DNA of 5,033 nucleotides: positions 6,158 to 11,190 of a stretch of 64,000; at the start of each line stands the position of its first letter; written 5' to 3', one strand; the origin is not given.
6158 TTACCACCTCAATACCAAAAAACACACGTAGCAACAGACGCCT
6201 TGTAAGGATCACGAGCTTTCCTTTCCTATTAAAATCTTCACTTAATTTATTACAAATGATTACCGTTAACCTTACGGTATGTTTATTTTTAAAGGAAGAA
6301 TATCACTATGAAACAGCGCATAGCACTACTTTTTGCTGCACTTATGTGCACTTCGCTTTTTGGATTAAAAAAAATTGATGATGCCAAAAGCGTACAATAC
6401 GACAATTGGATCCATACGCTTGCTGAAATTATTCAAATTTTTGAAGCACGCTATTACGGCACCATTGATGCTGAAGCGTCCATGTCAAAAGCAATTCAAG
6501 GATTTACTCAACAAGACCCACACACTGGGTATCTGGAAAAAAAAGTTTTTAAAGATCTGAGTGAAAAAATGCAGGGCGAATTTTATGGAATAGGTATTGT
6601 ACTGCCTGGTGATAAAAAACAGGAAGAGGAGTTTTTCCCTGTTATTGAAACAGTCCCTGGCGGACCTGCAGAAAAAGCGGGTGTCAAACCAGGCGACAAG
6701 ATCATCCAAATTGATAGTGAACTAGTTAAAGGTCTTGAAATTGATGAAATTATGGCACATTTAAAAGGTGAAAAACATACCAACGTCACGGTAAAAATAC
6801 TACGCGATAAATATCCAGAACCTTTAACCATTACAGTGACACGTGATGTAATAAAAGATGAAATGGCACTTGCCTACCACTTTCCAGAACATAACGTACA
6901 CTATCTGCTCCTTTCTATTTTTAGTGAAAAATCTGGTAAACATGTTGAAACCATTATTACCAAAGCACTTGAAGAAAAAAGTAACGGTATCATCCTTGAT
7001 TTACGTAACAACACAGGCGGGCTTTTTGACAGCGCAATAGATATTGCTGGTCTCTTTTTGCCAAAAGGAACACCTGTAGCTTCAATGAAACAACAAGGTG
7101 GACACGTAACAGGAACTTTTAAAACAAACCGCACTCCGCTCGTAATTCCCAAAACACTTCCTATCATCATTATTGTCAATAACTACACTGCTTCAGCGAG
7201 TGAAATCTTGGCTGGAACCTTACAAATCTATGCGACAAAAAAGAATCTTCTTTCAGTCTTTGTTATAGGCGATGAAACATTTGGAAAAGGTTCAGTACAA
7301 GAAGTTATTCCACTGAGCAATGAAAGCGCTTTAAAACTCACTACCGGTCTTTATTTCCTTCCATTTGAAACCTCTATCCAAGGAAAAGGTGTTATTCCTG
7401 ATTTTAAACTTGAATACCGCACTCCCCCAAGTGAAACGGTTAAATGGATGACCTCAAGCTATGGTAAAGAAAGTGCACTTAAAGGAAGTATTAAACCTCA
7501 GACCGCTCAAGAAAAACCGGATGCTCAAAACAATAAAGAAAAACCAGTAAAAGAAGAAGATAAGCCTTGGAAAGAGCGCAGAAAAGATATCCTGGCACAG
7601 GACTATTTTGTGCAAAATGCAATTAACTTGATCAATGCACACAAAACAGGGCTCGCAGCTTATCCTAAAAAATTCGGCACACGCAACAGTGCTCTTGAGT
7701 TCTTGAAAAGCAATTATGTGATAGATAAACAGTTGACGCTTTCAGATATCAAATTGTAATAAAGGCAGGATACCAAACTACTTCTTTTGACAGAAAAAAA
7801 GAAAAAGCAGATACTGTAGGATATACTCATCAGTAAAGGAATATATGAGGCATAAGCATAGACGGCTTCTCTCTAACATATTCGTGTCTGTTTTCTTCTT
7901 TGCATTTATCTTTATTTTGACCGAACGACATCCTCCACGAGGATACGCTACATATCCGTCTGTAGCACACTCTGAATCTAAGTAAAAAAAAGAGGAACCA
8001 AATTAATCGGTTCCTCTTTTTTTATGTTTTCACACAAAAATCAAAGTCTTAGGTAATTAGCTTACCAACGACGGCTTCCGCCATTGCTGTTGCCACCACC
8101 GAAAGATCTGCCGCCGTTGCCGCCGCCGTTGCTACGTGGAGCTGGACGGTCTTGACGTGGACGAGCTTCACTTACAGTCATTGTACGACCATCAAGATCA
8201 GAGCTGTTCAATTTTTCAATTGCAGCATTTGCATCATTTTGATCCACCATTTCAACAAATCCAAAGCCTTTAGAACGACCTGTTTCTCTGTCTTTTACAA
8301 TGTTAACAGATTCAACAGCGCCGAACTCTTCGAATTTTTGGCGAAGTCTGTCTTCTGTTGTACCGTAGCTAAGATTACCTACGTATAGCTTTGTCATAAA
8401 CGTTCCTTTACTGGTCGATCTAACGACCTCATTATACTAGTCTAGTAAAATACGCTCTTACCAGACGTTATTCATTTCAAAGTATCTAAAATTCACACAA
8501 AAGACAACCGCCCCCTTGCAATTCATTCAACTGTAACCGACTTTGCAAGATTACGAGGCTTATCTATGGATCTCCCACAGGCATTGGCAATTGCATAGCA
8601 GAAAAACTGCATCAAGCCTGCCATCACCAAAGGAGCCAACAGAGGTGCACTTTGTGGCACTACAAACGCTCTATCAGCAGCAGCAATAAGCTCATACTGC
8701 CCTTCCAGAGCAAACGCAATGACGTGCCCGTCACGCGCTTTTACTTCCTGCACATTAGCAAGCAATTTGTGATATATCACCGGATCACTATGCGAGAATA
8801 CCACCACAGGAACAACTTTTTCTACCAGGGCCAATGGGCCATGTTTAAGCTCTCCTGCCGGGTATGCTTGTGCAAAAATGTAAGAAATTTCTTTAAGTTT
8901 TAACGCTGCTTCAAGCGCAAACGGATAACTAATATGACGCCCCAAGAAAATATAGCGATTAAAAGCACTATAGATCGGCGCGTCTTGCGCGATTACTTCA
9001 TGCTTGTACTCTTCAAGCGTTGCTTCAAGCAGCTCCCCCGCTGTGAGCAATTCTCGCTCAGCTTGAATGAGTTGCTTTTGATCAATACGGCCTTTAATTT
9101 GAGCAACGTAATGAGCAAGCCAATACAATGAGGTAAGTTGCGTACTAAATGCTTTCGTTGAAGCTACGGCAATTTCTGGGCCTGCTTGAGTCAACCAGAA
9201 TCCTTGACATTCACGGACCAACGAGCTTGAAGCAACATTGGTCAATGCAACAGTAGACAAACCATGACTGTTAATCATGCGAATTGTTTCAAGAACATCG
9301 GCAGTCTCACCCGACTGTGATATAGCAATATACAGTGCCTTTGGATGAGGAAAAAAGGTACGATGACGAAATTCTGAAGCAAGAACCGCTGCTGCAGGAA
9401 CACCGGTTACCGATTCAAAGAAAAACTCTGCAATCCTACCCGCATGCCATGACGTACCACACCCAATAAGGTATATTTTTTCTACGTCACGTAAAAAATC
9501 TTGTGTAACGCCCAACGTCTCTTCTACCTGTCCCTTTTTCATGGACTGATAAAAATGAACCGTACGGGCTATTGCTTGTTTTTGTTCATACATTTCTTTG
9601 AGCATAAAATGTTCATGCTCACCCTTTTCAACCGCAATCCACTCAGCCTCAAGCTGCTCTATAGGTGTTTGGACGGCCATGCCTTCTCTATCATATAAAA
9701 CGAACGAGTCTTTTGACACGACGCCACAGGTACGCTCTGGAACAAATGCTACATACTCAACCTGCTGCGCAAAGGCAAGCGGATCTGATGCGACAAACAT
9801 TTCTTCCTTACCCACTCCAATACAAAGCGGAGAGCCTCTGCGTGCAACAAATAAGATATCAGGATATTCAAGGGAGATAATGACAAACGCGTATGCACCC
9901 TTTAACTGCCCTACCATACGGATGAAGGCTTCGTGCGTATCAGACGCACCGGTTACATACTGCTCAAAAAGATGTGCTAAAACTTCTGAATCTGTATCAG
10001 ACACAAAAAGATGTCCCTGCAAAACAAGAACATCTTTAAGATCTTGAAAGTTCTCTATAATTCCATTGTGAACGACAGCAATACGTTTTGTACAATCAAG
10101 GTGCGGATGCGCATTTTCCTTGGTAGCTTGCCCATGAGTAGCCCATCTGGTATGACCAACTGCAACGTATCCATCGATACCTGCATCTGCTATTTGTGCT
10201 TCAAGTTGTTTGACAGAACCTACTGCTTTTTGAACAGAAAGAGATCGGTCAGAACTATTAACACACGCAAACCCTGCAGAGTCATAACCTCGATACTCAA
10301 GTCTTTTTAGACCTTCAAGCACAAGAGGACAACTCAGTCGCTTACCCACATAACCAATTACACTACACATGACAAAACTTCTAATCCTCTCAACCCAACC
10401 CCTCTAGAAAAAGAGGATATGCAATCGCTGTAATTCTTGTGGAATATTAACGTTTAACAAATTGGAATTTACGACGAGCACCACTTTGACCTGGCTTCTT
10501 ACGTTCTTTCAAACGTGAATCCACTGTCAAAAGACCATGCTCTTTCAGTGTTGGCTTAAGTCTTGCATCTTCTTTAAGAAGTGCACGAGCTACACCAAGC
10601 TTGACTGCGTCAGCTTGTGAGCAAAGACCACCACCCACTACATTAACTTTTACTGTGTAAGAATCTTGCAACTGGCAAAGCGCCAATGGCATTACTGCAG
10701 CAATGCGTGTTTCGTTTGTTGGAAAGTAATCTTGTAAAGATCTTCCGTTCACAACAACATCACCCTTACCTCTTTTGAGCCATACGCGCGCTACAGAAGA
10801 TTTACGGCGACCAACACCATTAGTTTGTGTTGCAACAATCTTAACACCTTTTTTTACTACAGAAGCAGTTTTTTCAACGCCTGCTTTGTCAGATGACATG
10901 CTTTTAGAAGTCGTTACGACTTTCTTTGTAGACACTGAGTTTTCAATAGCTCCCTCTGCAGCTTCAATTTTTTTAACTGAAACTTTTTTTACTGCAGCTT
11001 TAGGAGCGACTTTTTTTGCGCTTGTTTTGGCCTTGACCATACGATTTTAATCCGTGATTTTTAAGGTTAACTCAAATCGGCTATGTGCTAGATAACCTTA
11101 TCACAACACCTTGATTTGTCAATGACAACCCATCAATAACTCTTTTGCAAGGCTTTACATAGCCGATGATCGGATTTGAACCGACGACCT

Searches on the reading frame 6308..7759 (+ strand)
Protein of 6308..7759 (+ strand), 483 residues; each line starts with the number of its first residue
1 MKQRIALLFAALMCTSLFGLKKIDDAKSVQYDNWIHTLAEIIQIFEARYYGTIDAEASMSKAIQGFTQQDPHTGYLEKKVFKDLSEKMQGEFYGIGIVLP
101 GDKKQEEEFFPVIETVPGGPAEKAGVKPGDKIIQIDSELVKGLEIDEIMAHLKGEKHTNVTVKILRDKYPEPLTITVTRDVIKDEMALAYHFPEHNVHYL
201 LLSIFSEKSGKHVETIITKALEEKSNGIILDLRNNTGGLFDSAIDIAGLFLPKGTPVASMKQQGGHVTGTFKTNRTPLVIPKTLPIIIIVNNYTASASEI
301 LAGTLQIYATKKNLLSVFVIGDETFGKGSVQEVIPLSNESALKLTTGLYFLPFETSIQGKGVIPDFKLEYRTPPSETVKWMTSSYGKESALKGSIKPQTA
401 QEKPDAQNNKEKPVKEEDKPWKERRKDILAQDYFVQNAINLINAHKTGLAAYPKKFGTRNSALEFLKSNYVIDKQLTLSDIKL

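Call 14: search_protein_families(library=ncbifam, proteins=[window:6308-7759:+], max_evalue=0.00001)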
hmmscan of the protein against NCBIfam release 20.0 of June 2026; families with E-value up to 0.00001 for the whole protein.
window:6308-7759:+ (483 aa): 11 families
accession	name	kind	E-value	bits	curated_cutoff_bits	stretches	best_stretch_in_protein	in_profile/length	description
TIGR00225.1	prc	subfamily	2.8e-77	260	218.6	1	60-371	17-317/335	C-terminal processing peptidase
TIGR03900.1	prc_long_Delta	hypoth_equivalog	4.5e-65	220.2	660.95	1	38-414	83-451/973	MXAN_5808 family serine peptidase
NF045589.1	Cterm_S41_CtpB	exception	9.3e-62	209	633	1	44-371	70-383/416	carboxyl-terminal processing protease CtpB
NF052377.1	lmo1851_S41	exception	6.4e-60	203.2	725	1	18-372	30-371/468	lmo1851 family serine protease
NF045588.1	Cterm_S41_CtpA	exception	1.1e-58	199.1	625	1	67-371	85-379/401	carboxyl-terminal processing protease CtpA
NF045590.1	Cterm_S41_CtpC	exception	1.6e-52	178.7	665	1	57-371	82-381/418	carboxyl-terminal processing protease CtpC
NF045591.1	Cterm_S41_CtpZ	exception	1.1e-46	159.4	525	1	62-381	78-390/403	carboxyl-terminal processing protease CtpZ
NF051464.1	tail_spec_CT441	exception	5.7e-46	157.5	700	1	70-367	224-524/645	tail-specific protease Tsp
NF008388.1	PRK11186.1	exception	7e-37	127.1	825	1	56-334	208-484/663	carboxy terminal-processing peptidase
NF058627.1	S41_Gfo1087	equivalog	1.8e-10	40.4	455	1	81-328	103-367/489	GFO_1087 family putative carboxy terminal peptidase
TIGR00054.1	TIGR00054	equivalog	3.8e-06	26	147.55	1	107-183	200-272/421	RIP metalloprotease RseP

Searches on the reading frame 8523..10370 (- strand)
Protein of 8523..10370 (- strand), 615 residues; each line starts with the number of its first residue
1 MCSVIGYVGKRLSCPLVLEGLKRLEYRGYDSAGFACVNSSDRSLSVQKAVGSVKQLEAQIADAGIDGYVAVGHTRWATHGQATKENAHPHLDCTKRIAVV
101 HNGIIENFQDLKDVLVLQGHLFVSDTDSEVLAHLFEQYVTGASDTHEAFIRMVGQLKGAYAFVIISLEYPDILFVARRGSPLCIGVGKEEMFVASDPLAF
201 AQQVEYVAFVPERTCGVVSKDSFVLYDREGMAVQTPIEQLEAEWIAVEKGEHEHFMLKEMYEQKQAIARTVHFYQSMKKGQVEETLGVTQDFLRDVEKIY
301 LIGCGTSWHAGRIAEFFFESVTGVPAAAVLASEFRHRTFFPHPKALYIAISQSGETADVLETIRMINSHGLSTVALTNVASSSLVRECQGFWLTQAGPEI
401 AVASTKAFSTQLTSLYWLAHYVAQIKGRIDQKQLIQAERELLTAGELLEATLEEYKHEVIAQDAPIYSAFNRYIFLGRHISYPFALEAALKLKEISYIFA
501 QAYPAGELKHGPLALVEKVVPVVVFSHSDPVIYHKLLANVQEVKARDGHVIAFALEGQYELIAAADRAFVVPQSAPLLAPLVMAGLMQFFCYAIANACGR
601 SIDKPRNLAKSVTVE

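Call 14: search_protein_families(library=ncbifam, proteins=[window:8523-10370:-], max_evalue=0.00001)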
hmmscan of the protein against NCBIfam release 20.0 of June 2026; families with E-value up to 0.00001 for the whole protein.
window:8523-10370:- (615 aa): 11 families
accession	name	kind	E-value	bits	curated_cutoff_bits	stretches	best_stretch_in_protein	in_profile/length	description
NF001484.0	PRK00331.1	subfamily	7e-213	708.3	381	1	1-615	1-601/601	isomerizing glutamine--fructose-6-phosphate transaminase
TIGR01135.1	glmS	equivalog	1.1e-207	691.3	418.05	1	2-615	1-607/607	glutamine--fructose-6-phosphate transaminase (isomerizing)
NF046059.1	NagB_SO3506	equivalog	4.2e-34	118.3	430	1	295-610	37-325/330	glucosamine-6-phosphate deaminase NagB-II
TIGR01134.1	purF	equivalog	8.9e-30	104.4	350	1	2-207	1-206/432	amidophosphoribosyltransferase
NF041128.1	glucosaP_deam_GlmD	equivalog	5.7e-25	88.2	580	1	296-612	31-321/323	glucosamine-6-phosphate deaminase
TIGR01536.1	asn_synth_AEB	equivalog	1.9e-12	47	267.1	1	70-263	47-220/517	asparagine synthase (glutamine-hydrolyzing)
NF008481.0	PRK11382.1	equivalog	3e-12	46.4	430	1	292-595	40-321/340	fructoselysine 6-phosphate deglycase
TIGR03104.1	trio_amidotrans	equivalog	2.5e-10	39.2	570.1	1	66-172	40-135/589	N-acetylglutaminylglutamine amidotransferase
NF006949.0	PRK09431.1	equivalog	1.3e-09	37.1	499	1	70-214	45-179/554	asparagine synthase B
TIGR02815.1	agaS_fam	subfamily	3.7e-07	29.4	529.2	1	298-605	44-354/372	putative sugar isomerase, AgaS family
TIGR03108.1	eps_aminotran_1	hypoth_equivalog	4.5e-07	28.9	816.9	1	69-177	44-139/628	XrtA/PEP-CTERM system amidotransferase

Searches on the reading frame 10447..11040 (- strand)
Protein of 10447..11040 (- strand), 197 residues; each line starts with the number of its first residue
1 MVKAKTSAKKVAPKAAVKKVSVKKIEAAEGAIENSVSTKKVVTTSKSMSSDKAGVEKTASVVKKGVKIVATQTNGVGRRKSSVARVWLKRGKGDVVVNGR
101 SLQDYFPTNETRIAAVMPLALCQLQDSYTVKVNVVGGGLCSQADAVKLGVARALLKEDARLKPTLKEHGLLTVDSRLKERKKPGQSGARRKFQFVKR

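Call 42: search_protein_families(library=pfam, proteins=[window:10447-11040:-], max_evalue=0.0001)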
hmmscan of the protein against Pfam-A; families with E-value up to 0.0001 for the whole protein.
window:10447-11040:- (197 aa): 1 family
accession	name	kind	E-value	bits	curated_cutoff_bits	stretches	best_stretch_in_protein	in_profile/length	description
PF00380.25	Ribosomal_S9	-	5.2e-42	143.6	22.5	1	77-197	1-121/121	Ribosomal protein S9/S16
